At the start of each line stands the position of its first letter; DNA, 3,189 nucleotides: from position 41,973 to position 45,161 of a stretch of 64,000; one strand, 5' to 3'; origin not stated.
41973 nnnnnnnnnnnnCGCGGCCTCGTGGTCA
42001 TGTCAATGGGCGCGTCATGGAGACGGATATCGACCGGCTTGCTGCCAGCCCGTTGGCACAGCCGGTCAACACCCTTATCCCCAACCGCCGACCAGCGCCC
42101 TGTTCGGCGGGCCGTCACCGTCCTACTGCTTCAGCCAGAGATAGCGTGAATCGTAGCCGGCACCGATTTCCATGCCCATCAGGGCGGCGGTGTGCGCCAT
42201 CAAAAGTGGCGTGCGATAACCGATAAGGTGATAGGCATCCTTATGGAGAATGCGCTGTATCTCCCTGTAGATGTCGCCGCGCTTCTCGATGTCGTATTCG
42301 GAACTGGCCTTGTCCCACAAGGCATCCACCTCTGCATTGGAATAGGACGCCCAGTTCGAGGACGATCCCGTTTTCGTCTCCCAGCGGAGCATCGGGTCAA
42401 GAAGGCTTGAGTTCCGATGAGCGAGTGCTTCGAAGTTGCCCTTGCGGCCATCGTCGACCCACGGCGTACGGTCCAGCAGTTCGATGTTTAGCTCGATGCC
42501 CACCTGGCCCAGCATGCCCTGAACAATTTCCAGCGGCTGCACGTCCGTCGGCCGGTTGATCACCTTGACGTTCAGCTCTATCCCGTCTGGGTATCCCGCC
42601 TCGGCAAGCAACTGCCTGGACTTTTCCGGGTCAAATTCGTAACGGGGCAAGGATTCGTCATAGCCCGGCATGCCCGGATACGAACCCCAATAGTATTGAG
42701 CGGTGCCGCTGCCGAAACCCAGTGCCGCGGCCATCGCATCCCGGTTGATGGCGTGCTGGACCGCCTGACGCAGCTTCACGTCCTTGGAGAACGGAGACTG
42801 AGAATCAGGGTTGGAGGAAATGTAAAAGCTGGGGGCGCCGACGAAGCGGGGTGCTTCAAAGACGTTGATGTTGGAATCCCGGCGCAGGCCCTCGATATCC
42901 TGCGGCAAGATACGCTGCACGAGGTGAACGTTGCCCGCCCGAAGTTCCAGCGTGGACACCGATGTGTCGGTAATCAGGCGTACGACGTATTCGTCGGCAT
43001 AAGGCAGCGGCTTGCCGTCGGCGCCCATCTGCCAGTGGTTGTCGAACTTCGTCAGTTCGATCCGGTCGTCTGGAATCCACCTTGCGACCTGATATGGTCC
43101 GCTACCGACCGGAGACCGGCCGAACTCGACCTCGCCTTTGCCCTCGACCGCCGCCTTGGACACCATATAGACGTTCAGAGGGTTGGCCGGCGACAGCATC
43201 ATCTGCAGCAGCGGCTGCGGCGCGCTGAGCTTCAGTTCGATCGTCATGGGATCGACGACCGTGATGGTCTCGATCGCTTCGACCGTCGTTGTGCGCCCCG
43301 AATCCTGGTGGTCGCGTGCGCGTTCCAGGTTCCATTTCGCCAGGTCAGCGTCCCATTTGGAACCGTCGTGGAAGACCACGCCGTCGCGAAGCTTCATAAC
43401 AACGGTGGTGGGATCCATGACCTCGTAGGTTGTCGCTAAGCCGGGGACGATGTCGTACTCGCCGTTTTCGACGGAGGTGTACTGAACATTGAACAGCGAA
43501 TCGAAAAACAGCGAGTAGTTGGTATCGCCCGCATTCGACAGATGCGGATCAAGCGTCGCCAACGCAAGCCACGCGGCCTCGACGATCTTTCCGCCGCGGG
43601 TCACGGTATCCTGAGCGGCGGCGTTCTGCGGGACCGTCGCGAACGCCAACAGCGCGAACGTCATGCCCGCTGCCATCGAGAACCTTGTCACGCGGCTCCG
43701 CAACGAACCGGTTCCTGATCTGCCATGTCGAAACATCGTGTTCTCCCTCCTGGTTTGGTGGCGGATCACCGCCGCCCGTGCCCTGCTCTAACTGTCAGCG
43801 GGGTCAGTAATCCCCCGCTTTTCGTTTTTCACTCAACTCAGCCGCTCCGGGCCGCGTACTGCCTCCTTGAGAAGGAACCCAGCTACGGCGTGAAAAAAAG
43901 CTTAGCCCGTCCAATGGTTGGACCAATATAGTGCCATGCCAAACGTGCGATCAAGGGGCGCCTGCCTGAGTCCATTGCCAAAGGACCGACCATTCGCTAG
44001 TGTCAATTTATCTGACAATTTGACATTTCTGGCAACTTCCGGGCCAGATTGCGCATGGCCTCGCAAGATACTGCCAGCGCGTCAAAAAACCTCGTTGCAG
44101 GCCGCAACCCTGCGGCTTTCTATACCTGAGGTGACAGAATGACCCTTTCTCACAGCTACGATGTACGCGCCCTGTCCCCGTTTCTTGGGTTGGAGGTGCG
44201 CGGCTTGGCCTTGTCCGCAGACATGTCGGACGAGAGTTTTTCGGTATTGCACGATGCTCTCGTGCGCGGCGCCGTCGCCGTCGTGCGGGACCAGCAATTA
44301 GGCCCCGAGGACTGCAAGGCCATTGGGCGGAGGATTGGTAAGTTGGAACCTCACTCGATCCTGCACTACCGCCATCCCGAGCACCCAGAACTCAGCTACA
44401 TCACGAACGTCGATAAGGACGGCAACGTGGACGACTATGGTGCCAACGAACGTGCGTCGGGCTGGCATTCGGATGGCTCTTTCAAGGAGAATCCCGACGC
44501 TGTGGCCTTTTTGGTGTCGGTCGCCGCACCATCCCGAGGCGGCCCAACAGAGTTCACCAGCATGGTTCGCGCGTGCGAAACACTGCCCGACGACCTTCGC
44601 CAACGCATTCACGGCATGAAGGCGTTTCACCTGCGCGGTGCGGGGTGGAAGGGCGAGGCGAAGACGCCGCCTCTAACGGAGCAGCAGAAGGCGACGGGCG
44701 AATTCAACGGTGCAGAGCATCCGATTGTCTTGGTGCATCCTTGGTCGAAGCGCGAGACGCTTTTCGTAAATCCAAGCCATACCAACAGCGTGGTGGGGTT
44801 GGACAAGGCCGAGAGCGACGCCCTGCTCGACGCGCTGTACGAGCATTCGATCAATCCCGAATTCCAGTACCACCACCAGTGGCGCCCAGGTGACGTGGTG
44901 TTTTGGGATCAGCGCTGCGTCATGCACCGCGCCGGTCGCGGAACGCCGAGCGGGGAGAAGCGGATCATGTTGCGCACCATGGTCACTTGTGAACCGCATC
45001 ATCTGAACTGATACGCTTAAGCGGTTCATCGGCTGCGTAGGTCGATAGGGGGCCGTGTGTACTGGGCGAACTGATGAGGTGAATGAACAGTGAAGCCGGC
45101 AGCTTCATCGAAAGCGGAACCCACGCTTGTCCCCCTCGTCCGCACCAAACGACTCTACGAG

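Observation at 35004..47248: tRNA-His with a diverged 54-nt 3'-end direct repeat 12.2 kb away: relic genomic island carrying a catabolic cassette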

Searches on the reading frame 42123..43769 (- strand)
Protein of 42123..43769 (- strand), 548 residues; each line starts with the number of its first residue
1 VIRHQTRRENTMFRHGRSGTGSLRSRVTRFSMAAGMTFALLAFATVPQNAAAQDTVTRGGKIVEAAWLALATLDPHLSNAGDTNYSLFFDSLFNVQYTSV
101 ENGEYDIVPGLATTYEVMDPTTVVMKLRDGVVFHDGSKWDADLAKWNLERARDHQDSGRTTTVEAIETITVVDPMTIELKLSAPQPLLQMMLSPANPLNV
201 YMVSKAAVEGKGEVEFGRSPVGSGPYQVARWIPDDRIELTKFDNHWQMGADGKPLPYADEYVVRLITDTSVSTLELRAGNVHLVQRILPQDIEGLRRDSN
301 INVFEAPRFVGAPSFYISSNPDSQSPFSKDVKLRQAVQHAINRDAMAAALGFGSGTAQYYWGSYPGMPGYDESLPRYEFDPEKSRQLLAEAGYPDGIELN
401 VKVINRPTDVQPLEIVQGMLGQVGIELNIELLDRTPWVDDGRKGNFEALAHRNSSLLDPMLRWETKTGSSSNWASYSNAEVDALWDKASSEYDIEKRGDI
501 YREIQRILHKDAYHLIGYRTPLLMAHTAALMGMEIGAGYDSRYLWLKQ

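Call 8: search_protein_families(library=pfam, proteins=[window:42123-43769:-], max_evalue=0.001)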
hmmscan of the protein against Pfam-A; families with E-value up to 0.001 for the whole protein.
window:42123-43769:- (548 aa): 1 family
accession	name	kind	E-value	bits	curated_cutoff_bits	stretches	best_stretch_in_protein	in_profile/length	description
PF00496.27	SBP_bac_5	-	7.7e-69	233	32.4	1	107-453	2-346/368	Bacterial extracellular solute-binding proteins, family 5 Middle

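Call 26: search_protein_families(library=ncbifam, proteins=[window:42123-43769:-], max_evalue=0.00001)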
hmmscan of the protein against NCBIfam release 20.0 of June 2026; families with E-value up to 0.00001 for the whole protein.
window:42123-43769:- (548 aa): 10 families
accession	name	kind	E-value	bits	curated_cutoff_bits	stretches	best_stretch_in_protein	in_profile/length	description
NF011942.0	PRK15413.1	equivalog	5.9e-47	160.5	594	1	60-534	28-497/512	glutathione ABC transporter substrate-binding protein GsiB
NF045468.1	Opp5A_nikA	equivalog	3.4e-31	108.3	600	1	103-395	53-320/488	nickel ABC transporter substrate-binding protein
NF045467.1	Opp4A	equivalog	5.4e-31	107.4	650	1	102-395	74-382/556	oligopeptide ABC transporter substrate-binding protein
NF043070.1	DppA_dipep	equivalog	4.3e-29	101.5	1005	1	75-516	44-502/535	dipeptide ABC transporter periplasmic-binding protein DppA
TIGR02294.1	nickel_nikA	equivalog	1.7e-27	96.2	393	1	71-515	17-468/501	nickel ABC transporter substrate-binding protein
TIGR04028.1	SBP_KPN_01854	hypoth_equivalog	1.3e-23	83.3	468.5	1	106-534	43-494/509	TIGR04028 family ABC transporter substrate-binding protein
NF047575.1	opine_bind_CntA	exception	6.7e-19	67.8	800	1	34-454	11-434/535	staphylopine-dependent metal ABC transporter substrate-binding lipoprotein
NF011689.0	PRK15109.1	equivalog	2.4e-17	62.8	560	1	163-511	154-501/547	ABC transporter substrate-binding protein SapA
NF011684.0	PRK15104.1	equivalog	8.3e-15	54.5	947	1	169-512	162-503/543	oligopeptide ABC transporter substrate-binding protein OppA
NF010149.0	PRK13626.1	equivalog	1.8e-07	30.2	476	1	99-250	158-294/552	HTH-type transcriptional regulator SgrR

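Call 29: find_homologous_proteins(query=window:42123-43769:-, max_evalue=1e-30)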
Query window:42123-43769:- (548 aa): 417 proteins with E <= 1e-30 among 8000 candidates; the best 120 are listed.
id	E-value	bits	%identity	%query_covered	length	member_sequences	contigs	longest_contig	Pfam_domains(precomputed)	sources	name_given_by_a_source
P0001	0.0e+0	1164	94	98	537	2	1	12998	PF00496.28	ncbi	-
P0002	0.0e+0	1014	81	98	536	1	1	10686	PF00496.28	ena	-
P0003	1.0e-288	977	78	98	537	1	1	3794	PF00496.28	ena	-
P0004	9.2e-195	667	57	97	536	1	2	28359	PF00496.28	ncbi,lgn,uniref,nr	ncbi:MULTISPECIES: ABC transporter substrate-binding protein [unclassified Roseitalea]|uniref:ABC tr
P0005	5.0e-192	658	55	97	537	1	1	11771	PF00496.28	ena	-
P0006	7.4e-192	657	58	90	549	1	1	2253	PF00496.28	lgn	-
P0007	2.0e-186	639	55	95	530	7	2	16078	PF00496.28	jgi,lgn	jgi:peptide/nickel transport system substrate-binding protein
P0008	7.6e-186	637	58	90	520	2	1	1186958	PF00496.28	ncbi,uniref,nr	ncbi:ABC transporter substrate-binding protein [Devosia sediminis]|uniref:ABC transporter substrate-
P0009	1.4e-183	630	57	89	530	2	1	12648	PF00496.28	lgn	-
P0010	8.2e-183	627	57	91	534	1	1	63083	PF00496.28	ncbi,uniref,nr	ncbi:ABC transporter substrate-binding protein [Psychromarinibacter sp. C21-152]|uniref:ABC transpor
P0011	5.9e-182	624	58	90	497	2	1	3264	PF00496.28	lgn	-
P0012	3.0e-181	622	55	95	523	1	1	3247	PF00496.28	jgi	-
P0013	1.4e-180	620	55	95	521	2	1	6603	PF00496.28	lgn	-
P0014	2.1e-179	616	54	95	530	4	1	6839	PF00496.28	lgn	-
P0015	2.0e-178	613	56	95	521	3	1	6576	PF00496.28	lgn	-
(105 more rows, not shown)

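Call 30: find_encoding_contigs(protein=P0001, flank=10000, max_places=6)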
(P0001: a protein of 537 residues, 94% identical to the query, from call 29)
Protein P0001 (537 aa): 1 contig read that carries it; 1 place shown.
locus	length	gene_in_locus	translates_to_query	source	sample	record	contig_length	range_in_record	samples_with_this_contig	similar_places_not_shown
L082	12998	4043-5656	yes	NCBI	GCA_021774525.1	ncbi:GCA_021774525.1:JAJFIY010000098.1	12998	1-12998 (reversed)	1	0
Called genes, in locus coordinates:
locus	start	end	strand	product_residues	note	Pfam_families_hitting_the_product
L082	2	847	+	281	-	?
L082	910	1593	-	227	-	PF03050:DDE_Tnp_IS66 (weak), PF13610:DDE_Tnp_IS240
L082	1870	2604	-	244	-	PF00392:GntR, PF07729:FCD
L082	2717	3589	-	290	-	PF02668:TauD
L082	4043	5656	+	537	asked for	PF00496:SBP_bac_5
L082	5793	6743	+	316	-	PF19300:BPD_transp_1_N, PF00528:BPD_transp_1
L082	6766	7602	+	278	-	PF12911:OppC_N, PF00528:BPD_transp_1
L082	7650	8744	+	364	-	PF00005:ABC_tran, PF13401:AAA_22 (faint), PF13304:AAA_21 (weak), PF08352:oligo_HPY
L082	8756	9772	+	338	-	PF00005:ABC_tran, PF02463:SMC_N (weak), PF08352:oligo_HPY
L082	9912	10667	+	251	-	PF00392:GntR, PF07729:FCD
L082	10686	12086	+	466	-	PF00890:FAD_binding_2 (weak), PF01134:GIDA, PF01266:DAO (weak), PF01946:Thi4, PF03486:HI0933_like (weak), PF07992:Pyr_redox_2 (weak), PF12831:FAD_oxidored, PF13450:NAD_binding_8 (faint)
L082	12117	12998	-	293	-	?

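Call 31: find_encoding_contigs(protein=P0002, flank=10000, max_places=6)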
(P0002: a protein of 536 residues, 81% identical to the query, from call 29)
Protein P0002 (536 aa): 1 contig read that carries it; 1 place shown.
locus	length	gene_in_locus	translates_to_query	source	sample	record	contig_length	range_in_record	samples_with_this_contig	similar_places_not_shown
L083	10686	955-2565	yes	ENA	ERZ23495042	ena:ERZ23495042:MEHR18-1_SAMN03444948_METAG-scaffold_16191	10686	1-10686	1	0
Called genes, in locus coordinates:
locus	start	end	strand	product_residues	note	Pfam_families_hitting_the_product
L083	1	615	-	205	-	?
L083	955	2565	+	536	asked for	PF00496:SBP_bac_5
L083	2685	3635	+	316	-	PF19300:BPD_transp_1_N, PF00528:BPD_transp_1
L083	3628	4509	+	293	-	PF12911:OppC_N (weak), PF00528:BPD_transp_1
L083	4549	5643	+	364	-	PF00005:ABC_tran, PF02463:SMC_N (weak), PF13304:AAA_21 (faint), PF08352:oligo_HPY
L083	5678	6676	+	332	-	PF00005:ABC_tran, PF08352:oligo_HPY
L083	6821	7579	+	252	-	PF00392:GntR, PF07729:FCD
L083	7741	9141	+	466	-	PF00890:FAD_binding_2 (weak), PF01134:GIDA, PF01266:DAO (faint), PF03486:HI0933_like (faint), PF07992:Pyr_redox_2 (weak), PF12831:FAD_oxidored, PF13450:NAD_binding_8 (faint)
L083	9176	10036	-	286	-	PF02668:TauD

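Call 34: search_protein_families(library=pfam, proteins=[L082:2-847:+, L082:910-1593:-, L082:12117-12998:-, L083:1-615:-, L083:9176-10036:-], max_evalue=0.001)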
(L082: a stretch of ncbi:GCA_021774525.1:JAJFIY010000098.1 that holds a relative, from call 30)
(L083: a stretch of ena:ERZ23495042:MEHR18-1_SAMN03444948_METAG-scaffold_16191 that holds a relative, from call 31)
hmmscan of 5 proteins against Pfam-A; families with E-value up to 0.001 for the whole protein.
L082:2-847:+ (281 aa): 1 family
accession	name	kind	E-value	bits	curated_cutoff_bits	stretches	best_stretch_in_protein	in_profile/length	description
PF00375.23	SDF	-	1.9e-77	261.3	27.9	1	3-259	130-386/387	Sodium:dicarboxylate symporter family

L082:910-1593:- (227 aa): 3 families
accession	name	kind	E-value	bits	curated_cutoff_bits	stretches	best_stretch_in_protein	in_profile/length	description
PF13610.12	DDE_Tnp_IS240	-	2.1e-27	96.4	27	1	73-186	2-121/139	DDE domain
PF03050.20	DDE_Tnp_IS66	-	3.3e-06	27.1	23.1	1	20-145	13-142/284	Transposase IS66 family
PF00665.32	rve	-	3.1e-05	24.6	32.6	1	70-142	3-79/102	Integrase core domain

L082:12117-12998:- (293 aa): 1 family
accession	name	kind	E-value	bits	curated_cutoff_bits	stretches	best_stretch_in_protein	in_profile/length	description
PF02668.22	TauD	-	9.5e-60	203.2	27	1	15-285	4-266/267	Taurine catabolism dioxygenase TauD, TfdA family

L083:1-615:- (205 aa): 0 families

L083:9176-10036:- (286 aa): 1 family
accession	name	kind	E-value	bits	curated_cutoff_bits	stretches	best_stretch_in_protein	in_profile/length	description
PF02668.22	TauD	-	8.7e-61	206.6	27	1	6-278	2-266/267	Taurine catabolism dioxygenase TauD, TfdA family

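Call 61: list_cluster_members(proteins=[P0001, P0121, P0241, P0123, P0125])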
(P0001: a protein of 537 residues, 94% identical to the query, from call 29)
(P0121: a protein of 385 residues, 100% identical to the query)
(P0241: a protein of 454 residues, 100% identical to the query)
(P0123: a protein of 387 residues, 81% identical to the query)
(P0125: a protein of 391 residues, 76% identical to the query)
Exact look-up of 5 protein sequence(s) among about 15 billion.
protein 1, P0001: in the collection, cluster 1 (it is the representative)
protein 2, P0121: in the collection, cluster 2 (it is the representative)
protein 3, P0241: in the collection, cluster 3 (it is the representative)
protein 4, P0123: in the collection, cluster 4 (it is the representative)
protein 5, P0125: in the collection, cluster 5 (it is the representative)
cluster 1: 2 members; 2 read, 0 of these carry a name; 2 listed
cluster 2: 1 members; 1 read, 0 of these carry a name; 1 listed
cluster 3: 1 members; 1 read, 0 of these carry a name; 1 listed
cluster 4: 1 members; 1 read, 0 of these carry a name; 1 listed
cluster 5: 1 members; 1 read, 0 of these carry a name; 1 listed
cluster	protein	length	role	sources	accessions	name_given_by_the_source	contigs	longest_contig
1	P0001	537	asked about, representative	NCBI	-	-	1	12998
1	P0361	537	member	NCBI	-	-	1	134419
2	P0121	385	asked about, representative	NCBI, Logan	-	-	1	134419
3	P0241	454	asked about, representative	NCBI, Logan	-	-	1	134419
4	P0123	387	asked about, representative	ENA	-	-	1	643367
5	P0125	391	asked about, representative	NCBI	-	-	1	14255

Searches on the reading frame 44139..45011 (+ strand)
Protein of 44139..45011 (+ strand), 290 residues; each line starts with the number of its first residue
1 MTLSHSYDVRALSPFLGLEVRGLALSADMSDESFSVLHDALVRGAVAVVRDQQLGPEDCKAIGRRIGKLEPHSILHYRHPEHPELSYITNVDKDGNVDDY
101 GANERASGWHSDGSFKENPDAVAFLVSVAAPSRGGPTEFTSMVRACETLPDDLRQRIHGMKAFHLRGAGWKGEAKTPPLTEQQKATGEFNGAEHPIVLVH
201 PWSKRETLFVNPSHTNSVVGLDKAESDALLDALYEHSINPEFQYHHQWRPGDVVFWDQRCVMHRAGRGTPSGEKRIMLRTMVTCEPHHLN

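Call 8: search_protein_families(library=pfam, proteins=[window:44139-45011:+], max_evalue=0.001)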
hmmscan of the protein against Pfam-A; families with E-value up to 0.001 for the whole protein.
window:44139-45011:+ (290 aa): 1 family
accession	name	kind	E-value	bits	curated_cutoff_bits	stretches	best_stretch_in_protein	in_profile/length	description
PF02668.22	TauD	-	8.5e-59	200.1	27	1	9-281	2-267/267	Taurine catabolism dioxygenase TauD, TfdA family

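Call 26: search_protein_families(library=ncbifam, proteins=[window:44139-45011:+], max_evalue=0.00001)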
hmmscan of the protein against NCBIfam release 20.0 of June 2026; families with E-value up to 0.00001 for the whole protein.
window:44139-45011:+ (290 aa): 3 families
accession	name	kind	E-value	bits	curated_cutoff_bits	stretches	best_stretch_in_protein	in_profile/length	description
NF007104.0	PRK09553.1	equivalog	3.9e-47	160.8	313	1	6-284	4-275/282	taurine dioxygenase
NF045815.1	Neo-PentlctneFsynPtlD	equivalog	9.1e-40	136.8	550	1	16-283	11-286/301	neopentalenolactone/pentalenolactone F synthase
NF049937.1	CMthFAOxDecarbScoE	equivalog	1.2e-27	96.8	400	1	16-273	11-275/295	(3R)-3-[(carboxymethyl)amino]fatty acid oxygenase/decarboxylase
